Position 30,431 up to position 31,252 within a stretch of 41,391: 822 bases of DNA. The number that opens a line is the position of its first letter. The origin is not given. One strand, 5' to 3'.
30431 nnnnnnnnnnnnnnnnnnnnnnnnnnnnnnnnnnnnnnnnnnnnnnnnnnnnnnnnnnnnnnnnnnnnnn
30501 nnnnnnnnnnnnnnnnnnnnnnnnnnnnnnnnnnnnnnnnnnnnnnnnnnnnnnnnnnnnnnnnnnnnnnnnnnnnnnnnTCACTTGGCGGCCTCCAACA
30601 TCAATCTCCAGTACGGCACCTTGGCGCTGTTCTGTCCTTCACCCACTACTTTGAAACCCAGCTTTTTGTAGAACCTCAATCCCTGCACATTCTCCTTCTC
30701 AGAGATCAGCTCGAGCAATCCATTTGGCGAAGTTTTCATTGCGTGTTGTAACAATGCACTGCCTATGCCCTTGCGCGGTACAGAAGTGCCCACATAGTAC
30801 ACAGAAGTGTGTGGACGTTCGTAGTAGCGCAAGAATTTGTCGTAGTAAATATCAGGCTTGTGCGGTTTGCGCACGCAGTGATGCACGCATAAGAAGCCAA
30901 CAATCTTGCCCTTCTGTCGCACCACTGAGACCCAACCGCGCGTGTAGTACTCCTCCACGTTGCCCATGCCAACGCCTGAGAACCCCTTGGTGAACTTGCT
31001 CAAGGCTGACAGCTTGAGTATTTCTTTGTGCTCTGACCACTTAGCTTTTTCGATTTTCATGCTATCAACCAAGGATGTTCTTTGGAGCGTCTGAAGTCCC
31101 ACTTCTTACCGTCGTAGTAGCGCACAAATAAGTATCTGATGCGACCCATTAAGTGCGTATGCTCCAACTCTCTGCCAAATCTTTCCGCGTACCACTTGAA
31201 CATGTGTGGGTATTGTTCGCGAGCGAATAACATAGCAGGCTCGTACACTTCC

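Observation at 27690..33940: Operon with the hallmarks of thymidine replacement and post-replicative hypermodification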

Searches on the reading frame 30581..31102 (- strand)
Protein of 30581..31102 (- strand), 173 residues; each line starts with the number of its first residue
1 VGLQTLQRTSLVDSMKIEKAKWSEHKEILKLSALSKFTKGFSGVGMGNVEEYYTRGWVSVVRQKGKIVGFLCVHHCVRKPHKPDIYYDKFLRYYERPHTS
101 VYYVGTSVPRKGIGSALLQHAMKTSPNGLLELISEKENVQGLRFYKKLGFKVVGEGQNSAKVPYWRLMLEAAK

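Call 3: search_protein_families(library=pfam, proteins=[window:30581-31102:-], max_evalue=0.1)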
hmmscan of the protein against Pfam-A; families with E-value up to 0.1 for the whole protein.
window:30581-31102:- (173 aa): 3 families
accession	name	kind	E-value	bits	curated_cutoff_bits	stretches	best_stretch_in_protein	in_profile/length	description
PF13508.13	Acetyltransf_7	-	7.1e-09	36.4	27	1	59-152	6-84/84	Acetyltransferase (GNAT) domain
PF00583.31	Acetyltransf_1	-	8.8e-09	36.1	20.7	1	55-150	34-116/116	Acetyltransferase (GNAT) family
PF13673.13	Acetyltransf_10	-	5.7e-07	30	23.6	1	94-165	49-122/128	Acetyltransferase (GNAT) domain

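Call 4: search_protein_families(library=phrogs, proteins=[window:30581-31102:-], max_evalue=0.01)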
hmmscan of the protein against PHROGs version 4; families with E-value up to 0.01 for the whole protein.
window:30581-31102:- (173 aa): 3 families
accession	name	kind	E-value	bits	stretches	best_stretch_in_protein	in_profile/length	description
phrog_1249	-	other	8.7e-09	36.4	1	53-159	56-155/180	acetyltransferase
phrog_7861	-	other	1.5e-05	25.7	1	103-170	60-127/159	acetyltransferase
phrog_3810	-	other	4.1e-05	24.6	1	103-153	92-145/155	acetyltransferase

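Call 29: search_dna_similar(query=window:30584-31060:-, collection=phages, mode=protein, max_rows=30, max_evalue=0.001)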
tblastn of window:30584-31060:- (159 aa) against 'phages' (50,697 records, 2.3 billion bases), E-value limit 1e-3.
Records with a match: 20; places in all: 20; records where one place covers at least 80% of the query: 18.
Best place of each record, by identity: <60% 20.
By first word of the organism name: Pseudomonas 17; Salmonella 2; Thermocrinis 1.
By host as written in the record: Pseudomonas aeruginosa 11; Pseudomonas sp. 3; Homo sapiens 2; Pseudomonas aeruginosa PAO-1 1; Pseudomonas luteola 1; Pseudomonas aeruginosa PA14 1; Thermocrinis 1.
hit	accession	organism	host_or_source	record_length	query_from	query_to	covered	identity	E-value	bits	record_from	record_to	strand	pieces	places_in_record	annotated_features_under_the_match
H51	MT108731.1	Pseudomonas phage Epa43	Pseudomonas sp.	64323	3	141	87%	36.9%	1e-15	78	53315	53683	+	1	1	none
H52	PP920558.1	Pseudomonas phage Lucjan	Pseudomonas aeruginosa PAO-1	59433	3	159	99%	32.1%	1e-17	84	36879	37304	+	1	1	hypothetical protein (x2)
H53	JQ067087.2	Pseudomonas phage PaMx11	Pseudomonas aeruginosa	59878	3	141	87%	35.5%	7e-18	85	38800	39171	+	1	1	putative acetyltransferase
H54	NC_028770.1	Pseudomonas phage PaMx11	Pseudomonas aeruginosa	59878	3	141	87%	35.5%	7e-18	85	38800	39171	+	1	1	acetyltransferase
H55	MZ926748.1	Pseudomonas phage AIIMS-Plu-RaNi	Pseudomonas luteola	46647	3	141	87%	35.5%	5e-17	82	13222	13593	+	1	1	putative acetyltransferase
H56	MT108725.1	Pseudomonas phage Epa5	Pseudomonas sp.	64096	3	141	87%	35.5%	1e-14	76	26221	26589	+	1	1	none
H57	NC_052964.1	Pseudomonas phage Epa5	Pseudomonas sp.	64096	3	141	87%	35.5%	1e-14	76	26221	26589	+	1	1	none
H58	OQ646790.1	Pseudomonas phage PA_LZ03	Pseudomonas aeruginosa PA14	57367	3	151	94%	32.5%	8e-17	82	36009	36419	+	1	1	putative acetyltransferase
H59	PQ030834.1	Pseudomonas phage phiW8-1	Pseudomonas aeruginosa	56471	3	151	94%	32.5%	9e-17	82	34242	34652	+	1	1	record has no annotation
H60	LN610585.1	Pseudomonas phage vB_PaeS_PAO1_Ab20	Pseudomonas aeruginosa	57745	3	151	94%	32.5%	9e-17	82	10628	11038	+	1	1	record has no annotation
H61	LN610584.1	Pseudomonas phage vB_PaeS_PAO1_Ab19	Pseudomonas aeruginosa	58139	3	151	94%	32.5%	9e-17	82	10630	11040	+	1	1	record has no annotation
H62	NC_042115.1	Pseudomonas phage vB_PaeS_PAO1_Ab19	Pseudomonas aeruginosa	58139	3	151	94%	32.5%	9e-17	82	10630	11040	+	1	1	acetyltransferase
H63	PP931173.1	Pseudomonas phage PAKlein3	Pseudomonas aeruginosa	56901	3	151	94%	32.5%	4e-16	80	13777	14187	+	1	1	acetyltransferase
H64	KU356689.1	Pseudomonas phage ZC01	Pseudomonas aeruginosa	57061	3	151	94%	31.8%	3e-16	80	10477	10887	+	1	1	hypothetical protein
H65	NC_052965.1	Pseudomonas phage ZC01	Pseudomonas aeruginosa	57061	3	151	94%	31.8%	3e-16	80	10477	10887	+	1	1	acetyltransferase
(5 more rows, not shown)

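Call 48: search_protein_families(library=ncbifam, proteins=[window:30581-31060:-], max_evalue=0.01)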
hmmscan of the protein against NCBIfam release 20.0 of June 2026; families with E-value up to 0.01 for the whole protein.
window:30581-31060:- (159 aa): 4 families
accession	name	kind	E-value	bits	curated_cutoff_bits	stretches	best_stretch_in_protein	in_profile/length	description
NF007853.0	PRK10562.1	equivalog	2.8e-08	34.1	125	1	86-151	72-136/146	N-acetyltransferase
NF007807.0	PRK10514.1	equivalog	5.6e-07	29.6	134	1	83-144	71-130/147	acetyltransferase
TIGR01575.1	rimI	equivalog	0.00012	22.2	86.4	1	94-141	67-117/132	ribosomal protein S18-alanine N-acetyltransferase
NF040503.1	resist_ArsN1a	equivalog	0.0013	18.5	170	1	86-145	81-142/159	arsinothricin resistance N-acetyltransferase ArsN1 family A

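Call 72: find_related_loci(query=A3, collection=viral_contigs, flank=8000)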
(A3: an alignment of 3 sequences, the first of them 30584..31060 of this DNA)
Query A3 (159 aa) in viral_contigs; peptide patterns used: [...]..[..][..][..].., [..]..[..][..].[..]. (x = any residue, [..] = any of these).
202 stretches matched a pattern; 4 encode a relative of the query (tblastn E <= 1e-3); 4 distinct loci.
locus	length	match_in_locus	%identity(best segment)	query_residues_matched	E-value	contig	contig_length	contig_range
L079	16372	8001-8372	35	3-141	2e-22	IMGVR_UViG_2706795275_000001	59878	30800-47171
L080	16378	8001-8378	34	1-141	1e-21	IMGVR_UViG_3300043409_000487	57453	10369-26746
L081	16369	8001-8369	35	3-141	3e-19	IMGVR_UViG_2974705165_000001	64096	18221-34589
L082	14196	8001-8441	30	1-155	4e-19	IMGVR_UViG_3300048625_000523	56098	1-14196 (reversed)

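Call 89: find_homologous_proteins(query=A3, max_evalue=0.00001)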
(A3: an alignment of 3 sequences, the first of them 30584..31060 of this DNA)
Query A3 (3 sequences) (159 aa, profile of the alignment): 61 proteins with E <= 0.00001 among 937 candidates.
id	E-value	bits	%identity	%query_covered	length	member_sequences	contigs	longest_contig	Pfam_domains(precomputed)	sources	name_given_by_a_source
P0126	1.9e-74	266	53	99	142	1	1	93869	PF13673.14,PF13508.14,PF00583.32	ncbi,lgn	-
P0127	2.7e-71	256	100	100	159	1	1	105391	PF13673.14,PF13508.14,PF00583.32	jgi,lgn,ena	-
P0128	1.2e-65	238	49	99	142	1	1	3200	PF13673.14,PF13508.14,PF00583.32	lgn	-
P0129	1.5e-64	234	54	98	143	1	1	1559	PF13673.14,PF13508.14,PF00583.32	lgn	-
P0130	1.3e-63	231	52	96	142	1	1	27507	PF13673.14,PF13508.14,PF00583.32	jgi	jgi:ribosomal protein S18 acetylase RimI-like enzyme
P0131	6.5e-62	226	76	98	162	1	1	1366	PF13673.14,PF13508.14,PF00583.32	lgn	-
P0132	1.2e-60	222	71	99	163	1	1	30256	PF13673.14,PF13508.14,PF00583.32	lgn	-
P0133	1.7e-60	221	55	99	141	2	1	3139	PF13508.14,PF00583.32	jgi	jgi:ribosomal protein S18 acetylase RimI-like enzyme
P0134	4.1e-60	220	74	99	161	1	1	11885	PF13673.14,PF13508.14,PF00583.32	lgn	-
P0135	5.7e-60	219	56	96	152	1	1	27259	PF13673.14,PF13508.14,PF00583.32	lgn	-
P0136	7.7e-60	219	73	98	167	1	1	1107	PF13673.14,PF13508.14,PF00583.32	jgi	jgi:ribosomal protein S18 acetylase RimI-like enzyme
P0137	2.5e-59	217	74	99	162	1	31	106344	PF13508.14,PF00583.32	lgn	-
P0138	2.8e-59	217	74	99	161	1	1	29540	PF13508.14,PF00583.32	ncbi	-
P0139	4.6e-59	216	79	98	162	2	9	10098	PF13673.14,PF13508.14,PF00583.32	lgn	-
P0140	1.3e-58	215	73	99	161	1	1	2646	PF13508.14,PF00583.32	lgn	-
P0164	6.4e-36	141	36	84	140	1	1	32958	PF13673.14,PF13508.14,PF00583.32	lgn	-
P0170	5.5e-34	135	35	89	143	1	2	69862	PF13508.14,PF00583.32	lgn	-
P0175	7.7e-33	131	33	89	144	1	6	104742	PF13673.14,PF13508.14,PF00583.32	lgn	-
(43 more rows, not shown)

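Call 90: find_encoding_contigs(protein=P0175, flank=6000, max_places=1)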
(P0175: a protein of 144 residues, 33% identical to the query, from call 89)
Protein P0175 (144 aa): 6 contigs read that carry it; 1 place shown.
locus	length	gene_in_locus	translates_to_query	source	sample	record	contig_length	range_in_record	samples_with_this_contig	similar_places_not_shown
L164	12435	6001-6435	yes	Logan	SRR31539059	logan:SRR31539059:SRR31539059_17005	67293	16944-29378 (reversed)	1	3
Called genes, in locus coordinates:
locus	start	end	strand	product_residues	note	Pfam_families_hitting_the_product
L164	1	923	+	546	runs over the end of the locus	PF02867:Ribonuc_red_lgC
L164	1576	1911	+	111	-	-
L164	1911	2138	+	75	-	-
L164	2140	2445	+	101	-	-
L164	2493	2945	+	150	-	-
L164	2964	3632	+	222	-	-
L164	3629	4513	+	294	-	PF18724:ADDT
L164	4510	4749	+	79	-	-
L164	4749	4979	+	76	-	-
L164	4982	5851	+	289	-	PF01266:DAO (weak)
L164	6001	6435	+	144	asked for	PF13673:Acetyltransf_10, PF00583:Acetyltransf_1, PF13508:Acetyltransf_7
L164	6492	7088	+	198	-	-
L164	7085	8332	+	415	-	PF18723:HMUDK_hel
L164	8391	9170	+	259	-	PF18723:HMUDK_hel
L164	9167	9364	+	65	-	-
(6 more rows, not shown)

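Call 91: find_encoding_contigs(protein=P0170, flank=6000, max_places=1)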
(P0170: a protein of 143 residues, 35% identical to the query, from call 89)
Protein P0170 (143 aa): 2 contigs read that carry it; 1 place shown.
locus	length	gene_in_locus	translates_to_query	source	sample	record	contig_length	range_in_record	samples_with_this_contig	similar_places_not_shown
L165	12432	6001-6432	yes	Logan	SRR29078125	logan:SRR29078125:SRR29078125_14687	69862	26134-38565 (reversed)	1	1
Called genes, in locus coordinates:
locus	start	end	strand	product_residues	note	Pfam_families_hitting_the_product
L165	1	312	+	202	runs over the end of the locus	-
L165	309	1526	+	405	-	PF13604:AAA_30, PF13245:AAA_19, PF01443:Viral_helicase1 (faint), PF13538:UvrD_C_2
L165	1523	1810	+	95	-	-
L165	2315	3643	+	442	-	PF05731:TROVE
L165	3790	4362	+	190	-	-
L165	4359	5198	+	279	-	PF18724:ADDT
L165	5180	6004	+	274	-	PF01266:DAO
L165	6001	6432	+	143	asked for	PF00583:Acetyltransf_1, PF13508:Acetyltransf_7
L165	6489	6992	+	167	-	-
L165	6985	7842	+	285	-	PF18723:HMUDK_hel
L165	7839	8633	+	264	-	PF00156:Pribosyltran, PF14572:Pribosyl_synth (weak)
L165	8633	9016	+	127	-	PF25176:DUF7831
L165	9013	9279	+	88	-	-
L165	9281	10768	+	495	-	PF18127:NAMPT_N (weak), PF04095:NAPRTase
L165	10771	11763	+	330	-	PF00303:Thymidylat_synt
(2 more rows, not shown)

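Call 92: find_encoding_contigs(protein=P0164, flank=6000, max_places=1)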
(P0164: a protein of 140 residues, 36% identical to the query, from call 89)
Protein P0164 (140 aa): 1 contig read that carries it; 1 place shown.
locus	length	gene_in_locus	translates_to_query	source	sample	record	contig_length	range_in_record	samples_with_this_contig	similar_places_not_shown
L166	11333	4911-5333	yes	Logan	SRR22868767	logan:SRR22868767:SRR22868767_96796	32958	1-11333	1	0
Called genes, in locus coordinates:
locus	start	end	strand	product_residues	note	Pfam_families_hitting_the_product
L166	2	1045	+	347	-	?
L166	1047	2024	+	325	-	PF00268:Ribonuc_red_sm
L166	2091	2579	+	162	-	-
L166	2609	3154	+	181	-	-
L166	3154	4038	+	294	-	PF18724:ADDT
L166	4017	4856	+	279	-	PF07992:Pyr_redox_2 (faint), PF13450:NAD_binding_8 (weak), PF01266:DAO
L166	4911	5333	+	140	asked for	PF00583:Acetyltransf_1, PF13673:Acetyltransf_10, PF13508:Acetyltransf_7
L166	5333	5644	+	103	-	PF23886:DUF7239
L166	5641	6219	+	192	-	PF18748:HMUDK_HMUD1 (faint)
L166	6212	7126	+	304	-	PF18723:HMUDK_hel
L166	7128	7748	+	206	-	PF18757:Nmad5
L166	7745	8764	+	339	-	PF00303:Thymidylat_synt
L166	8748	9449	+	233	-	PF12917:YfbR-like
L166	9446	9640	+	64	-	-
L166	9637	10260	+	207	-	PF11753:DUF3310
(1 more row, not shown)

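Call 93: find_encoding_contigs(protein=P0137, flank=7000, max_places=1)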
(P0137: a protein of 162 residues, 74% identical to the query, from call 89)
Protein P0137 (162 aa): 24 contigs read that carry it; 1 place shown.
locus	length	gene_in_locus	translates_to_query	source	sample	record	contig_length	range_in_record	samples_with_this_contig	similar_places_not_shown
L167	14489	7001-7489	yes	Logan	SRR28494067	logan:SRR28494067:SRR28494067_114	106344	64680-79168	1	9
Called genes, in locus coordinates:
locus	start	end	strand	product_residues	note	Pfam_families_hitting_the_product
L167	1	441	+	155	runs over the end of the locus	PF19474:DUF6011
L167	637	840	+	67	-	-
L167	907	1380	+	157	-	-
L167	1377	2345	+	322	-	PF10979:DUF2786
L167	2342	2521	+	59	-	-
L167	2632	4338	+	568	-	-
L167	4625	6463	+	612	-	PF13522:GATase_6, PF18724:ADDT, PF18746:aGPT-Pplase3 (weak)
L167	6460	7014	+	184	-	-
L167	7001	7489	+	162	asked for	PF00583:Acetyltransf_1, PF13508:Acetyltransf_7 (weak)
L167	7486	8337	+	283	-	PF18723:HMUDK_hel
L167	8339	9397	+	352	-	PF00303:Thymidylat_synt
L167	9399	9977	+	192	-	PF12917:YfbR-like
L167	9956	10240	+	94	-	-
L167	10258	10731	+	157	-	-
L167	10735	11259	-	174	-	PF09374:PG_binding_3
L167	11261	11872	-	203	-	-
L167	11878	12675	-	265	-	-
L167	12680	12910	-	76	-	-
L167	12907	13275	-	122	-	-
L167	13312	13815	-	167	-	-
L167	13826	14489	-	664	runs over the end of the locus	-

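Call 94: find_encoding_contigs(protein=P0135, flank=7000, max_places=1)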
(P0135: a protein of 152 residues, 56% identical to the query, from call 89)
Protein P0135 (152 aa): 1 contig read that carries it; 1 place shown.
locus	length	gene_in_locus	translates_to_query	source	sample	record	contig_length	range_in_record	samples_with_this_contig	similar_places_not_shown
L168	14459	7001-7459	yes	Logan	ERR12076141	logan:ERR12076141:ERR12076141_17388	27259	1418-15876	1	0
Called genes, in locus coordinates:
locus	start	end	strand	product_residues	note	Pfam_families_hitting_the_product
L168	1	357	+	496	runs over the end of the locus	PF00176:SNF2-rel_dom, PF00270:DEAD (faint)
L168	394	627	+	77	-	-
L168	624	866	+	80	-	-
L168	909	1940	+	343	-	PF10979:DUF2786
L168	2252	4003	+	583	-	-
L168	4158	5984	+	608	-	PF13522:GATase_6, PF18724:ADDT, PF18746:aGPT-Pplase3 (weak)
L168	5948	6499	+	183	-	-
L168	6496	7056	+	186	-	PF13671:AAA_33 (weak)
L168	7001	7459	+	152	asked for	PF00583:Acetyltransf_1, PF13673:Acetyltransf_10, PF13508:Acetyltransf_7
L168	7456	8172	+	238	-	PF05050:Methyltransf_21 (weak)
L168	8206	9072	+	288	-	PF18723:HMUDK_hel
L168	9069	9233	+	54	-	-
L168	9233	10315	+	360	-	PF00303:Thymidylat_synt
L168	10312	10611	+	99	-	-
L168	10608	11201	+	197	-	PF12917:YfbR-like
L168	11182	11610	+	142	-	PF11753:DUF3310 (weak)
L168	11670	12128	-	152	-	PF01832:Glucosaminidase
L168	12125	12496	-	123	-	-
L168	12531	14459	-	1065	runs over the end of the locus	-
